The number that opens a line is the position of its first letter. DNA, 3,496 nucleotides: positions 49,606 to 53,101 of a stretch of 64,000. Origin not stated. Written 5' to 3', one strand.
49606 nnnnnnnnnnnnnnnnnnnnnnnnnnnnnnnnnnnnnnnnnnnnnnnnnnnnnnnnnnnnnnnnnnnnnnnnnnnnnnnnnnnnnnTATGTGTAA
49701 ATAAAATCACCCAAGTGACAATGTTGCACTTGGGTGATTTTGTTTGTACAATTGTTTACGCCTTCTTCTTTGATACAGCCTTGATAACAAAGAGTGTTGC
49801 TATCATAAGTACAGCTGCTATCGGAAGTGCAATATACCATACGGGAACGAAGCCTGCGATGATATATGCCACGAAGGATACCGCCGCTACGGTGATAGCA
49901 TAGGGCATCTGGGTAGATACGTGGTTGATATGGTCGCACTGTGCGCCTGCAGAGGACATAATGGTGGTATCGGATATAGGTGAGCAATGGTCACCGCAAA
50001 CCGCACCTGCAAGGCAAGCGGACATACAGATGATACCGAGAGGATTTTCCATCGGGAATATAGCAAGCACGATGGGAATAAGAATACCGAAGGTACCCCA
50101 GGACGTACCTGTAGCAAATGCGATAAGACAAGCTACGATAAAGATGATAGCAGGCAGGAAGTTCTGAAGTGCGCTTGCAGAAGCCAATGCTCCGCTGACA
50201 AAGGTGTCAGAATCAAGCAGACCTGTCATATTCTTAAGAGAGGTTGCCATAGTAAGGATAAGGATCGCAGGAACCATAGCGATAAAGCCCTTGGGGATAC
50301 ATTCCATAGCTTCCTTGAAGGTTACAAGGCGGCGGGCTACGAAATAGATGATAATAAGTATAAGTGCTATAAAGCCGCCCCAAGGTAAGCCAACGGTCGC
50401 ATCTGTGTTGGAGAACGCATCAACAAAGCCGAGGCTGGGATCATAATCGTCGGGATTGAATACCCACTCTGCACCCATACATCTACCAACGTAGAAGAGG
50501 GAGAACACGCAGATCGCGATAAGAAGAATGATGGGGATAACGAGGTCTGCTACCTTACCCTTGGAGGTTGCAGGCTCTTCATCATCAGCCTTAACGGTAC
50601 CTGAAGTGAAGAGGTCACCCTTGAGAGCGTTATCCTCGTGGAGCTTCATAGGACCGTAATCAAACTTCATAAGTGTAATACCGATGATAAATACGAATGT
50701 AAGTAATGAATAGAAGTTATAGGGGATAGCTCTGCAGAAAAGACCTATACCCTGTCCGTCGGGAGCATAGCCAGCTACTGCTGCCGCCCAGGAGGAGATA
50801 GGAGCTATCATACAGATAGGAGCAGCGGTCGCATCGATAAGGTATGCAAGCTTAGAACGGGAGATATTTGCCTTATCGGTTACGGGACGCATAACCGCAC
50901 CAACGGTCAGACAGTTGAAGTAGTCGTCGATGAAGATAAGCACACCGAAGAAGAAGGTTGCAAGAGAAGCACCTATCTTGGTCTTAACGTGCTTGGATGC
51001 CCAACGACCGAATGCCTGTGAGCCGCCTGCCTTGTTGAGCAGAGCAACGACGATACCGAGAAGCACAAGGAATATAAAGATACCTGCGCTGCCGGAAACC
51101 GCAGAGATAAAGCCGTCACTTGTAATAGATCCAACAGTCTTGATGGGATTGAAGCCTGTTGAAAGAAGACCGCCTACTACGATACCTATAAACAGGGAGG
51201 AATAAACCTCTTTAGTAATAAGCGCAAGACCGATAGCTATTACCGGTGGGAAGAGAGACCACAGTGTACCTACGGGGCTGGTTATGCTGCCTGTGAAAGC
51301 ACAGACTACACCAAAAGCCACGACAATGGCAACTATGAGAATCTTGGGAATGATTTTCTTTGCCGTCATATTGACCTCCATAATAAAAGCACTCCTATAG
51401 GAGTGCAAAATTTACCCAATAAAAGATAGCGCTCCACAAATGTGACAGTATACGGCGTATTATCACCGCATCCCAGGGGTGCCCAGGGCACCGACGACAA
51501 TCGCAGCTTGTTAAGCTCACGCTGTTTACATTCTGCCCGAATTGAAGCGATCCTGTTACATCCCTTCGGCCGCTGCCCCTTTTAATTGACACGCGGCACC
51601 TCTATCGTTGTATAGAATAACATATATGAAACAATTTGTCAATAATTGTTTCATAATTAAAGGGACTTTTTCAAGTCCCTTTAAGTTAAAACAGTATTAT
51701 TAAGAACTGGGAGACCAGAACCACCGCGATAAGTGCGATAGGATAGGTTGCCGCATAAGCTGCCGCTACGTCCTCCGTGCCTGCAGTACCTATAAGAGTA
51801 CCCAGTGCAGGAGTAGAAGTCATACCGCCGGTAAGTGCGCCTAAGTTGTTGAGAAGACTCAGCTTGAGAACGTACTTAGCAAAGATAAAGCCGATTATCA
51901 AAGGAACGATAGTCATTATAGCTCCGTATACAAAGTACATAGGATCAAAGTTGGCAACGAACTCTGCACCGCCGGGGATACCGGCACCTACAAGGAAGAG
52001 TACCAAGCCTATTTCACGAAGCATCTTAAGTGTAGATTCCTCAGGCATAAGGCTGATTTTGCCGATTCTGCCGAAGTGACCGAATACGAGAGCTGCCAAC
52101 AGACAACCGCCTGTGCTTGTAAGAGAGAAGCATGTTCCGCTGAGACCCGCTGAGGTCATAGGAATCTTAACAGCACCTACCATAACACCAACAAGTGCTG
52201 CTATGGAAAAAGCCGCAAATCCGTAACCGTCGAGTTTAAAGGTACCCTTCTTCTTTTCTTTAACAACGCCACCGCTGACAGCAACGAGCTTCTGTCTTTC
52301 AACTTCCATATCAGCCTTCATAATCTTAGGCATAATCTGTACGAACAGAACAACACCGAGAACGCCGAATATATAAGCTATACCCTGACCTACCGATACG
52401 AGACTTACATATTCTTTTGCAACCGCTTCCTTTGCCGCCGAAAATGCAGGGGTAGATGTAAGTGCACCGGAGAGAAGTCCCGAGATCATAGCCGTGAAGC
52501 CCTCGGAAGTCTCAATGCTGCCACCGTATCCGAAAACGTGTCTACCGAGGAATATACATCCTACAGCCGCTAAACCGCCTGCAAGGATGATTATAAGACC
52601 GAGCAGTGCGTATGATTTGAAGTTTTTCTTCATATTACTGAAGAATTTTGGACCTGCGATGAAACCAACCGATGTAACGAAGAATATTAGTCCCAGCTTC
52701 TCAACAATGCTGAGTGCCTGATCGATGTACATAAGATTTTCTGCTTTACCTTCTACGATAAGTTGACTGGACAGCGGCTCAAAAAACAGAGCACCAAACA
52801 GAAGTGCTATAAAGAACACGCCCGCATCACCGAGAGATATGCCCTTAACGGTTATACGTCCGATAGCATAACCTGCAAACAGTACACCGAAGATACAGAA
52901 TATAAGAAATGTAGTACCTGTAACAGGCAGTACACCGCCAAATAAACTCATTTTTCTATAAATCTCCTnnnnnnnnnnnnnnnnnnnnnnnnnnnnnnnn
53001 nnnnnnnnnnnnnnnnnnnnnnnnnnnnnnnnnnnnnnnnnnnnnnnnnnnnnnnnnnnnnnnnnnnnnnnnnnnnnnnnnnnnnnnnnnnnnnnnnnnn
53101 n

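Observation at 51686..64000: Twelve-gene operon joining an Hdr-Flx (bifurcation-type) module to a soluble fumarate reductase, fumarase, malate dehydrogenase and an exporter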

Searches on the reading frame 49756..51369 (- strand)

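Call 26: search_protein_families(library=ncbifam, proteins=[window:49756-51369:-], max_evalue=1e-10)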
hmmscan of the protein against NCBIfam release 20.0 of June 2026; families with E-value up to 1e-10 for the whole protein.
window:49756-51369:- (537 aa): 1 family
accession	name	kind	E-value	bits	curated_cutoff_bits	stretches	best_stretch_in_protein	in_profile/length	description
NF000013.1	tet_NaH_anti_35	exception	5.1e-53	180.6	750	1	186-527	2-356/369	tetracycline efflux Na+/H+ antiporter family transporter Tet(35)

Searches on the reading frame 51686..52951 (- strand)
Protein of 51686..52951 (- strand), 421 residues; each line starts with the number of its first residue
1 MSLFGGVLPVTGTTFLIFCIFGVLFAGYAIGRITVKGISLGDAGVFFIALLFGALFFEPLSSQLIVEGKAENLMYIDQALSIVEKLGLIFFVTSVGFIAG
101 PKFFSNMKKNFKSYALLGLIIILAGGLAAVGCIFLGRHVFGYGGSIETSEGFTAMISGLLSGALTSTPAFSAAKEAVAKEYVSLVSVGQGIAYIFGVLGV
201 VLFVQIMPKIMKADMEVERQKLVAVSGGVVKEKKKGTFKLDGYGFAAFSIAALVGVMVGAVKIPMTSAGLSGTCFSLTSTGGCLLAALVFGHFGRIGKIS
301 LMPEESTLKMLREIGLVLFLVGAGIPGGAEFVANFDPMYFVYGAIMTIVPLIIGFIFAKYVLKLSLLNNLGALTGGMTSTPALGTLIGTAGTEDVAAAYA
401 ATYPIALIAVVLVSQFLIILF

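Call 5: search_protein_families(library=pfam, proteins=[window:51686-52951:-], max_evalue=0.001)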
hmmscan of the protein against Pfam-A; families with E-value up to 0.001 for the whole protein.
window:51686-52951:- (421 aa): 1 family
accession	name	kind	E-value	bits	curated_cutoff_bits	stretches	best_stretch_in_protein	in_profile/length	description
PF06826.17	Asp-Al_Ex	-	3.3e-53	180.4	27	2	248-418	2-166/167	Predicted Permease Membrane Region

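Call 6: search_protein_families(library=ncbifam, proteins=[window:51686-52951:-], max_evalue=0.001)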
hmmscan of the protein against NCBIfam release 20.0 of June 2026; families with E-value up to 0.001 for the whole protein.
window:51686-52951:- (421 aa): 4 families
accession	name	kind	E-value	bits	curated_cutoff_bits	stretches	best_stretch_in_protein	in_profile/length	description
NF003007.0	PRK03818.1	equivalog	2.1e-40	138.8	449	2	249-421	375-549/553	putative transporter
TIGR01625.1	YidE_YbjL_dupl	subfamily_domain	2.9e-35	121.3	71.95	2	253-405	2-154/154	AspT/YidE/YbjL antiporter duplication domain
TIGR03802.1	Asp_Ala_antiprt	equivalog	5.8e-34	117.7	546.95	2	247-420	390-561/562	aspartate-alanine antiporter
NF003440.0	PRK04972.1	equivalog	3.6e-27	95.3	645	2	246-420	384-556/561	aspartate:alanine antiporter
